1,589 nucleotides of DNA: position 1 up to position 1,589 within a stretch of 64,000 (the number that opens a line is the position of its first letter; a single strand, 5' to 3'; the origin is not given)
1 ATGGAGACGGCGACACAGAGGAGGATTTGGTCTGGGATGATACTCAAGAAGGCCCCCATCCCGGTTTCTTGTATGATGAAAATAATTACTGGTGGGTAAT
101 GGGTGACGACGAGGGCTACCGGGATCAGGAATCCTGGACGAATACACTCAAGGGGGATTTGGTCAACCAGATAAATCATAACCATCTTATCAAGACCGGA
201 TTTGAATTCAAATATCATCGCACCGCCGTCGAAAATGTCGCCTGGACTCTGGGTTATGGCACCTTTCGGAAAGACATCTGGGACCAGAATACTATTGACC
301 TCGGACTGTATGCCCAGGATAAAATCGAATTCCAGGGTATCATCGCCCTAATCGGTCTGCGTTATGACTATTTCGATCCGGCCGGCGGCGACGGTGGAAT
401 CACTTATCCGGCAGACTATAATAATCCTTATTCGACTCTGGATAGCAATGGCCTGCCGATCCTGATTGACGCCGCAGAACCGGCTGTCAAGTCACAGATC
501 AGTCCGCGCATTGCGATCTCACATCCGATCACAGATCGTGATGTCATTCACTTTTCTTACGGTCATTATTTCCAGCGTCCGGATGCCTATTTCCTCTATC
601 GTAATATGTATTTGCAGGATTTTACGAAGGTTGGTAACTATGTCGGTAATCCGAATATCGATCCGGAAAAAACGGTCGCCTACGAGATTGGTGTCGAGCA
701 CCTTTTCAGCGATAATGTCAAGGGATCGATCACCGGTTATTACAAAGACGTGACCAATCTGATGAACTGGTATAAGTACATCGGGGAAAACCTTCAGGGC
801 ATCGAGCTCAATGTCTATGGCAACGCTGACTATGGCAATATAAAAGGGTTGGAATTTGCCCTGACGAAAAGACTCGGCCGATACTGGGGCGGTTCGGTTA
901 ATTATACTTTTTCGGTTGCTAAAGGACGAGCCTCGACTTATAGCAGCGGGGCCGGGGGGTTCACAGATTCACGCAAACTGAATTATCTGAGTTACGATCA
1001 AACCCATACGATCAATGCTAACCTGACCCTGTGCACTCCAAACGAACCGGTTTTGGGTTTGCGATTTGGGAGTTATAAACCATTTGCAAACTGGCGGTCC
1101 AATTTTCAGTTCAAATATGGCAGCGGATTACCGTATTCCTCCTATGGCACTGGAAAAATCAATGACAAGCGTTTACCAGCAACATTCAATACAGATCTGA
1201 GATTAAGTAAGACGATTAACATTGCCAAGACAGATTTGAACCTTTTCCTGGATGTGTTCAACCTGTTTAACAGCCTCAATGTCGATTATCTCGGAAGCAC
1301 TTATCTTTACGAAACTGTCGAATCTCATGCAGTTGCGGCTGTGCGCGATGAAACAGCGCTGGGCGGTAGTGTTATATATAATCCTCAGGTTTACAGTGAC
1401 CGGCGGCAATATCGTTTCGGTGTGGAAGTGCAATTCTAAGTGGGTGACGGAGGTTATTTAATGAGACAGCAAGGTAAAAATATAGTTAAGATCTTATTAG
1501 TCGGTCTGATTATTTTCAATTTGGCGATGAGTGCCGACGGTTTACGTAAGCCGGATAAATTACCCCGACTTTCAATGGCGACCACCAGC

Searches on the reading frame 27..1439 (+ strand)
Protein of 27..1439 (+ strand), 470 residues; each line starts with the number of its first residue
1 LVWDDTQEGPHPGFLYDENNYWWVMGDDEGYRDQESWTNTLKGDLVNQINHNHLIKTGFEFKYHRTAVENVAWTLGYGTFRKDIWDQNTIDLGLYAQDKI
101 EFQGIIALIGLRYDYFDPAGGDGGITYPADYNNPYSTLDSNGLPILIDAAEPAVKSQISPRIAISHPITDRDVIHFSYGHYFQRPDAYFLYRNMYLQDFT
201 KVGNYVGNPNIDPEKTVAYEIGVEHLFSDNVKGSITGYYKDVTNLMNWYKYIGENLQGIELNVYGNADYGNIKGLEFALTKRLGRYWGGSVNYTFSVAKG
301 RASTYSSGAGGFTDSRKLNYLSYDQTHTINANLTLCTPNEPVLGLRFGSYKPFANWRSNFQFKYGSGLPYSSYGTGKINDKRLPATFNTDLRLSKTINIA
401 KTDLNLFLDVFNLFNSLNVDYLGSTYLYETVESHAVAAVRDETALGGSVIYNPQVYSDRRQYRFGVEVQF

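Call 41: search_protein_families(library=pfam, proteins=[window:27-1439:+], max_evalue=0.00001)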
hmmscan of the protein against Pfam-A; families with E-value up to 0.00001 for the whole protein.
window:27-1439:+ (470 aa): 2 families
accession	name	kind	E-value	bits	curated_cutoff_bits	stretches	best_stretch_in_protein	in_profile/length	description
PF00593.30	TonB_dep_Rec_b-barrel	-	4.7e-29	103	27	1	18-413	94-436/436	TonB dependent receptor-like, beta-barrel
PF25183.1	OMP_b-brl_4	-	8.6e-11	41.4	30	0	85-207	361-487/838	Outer membrane beta barrel domain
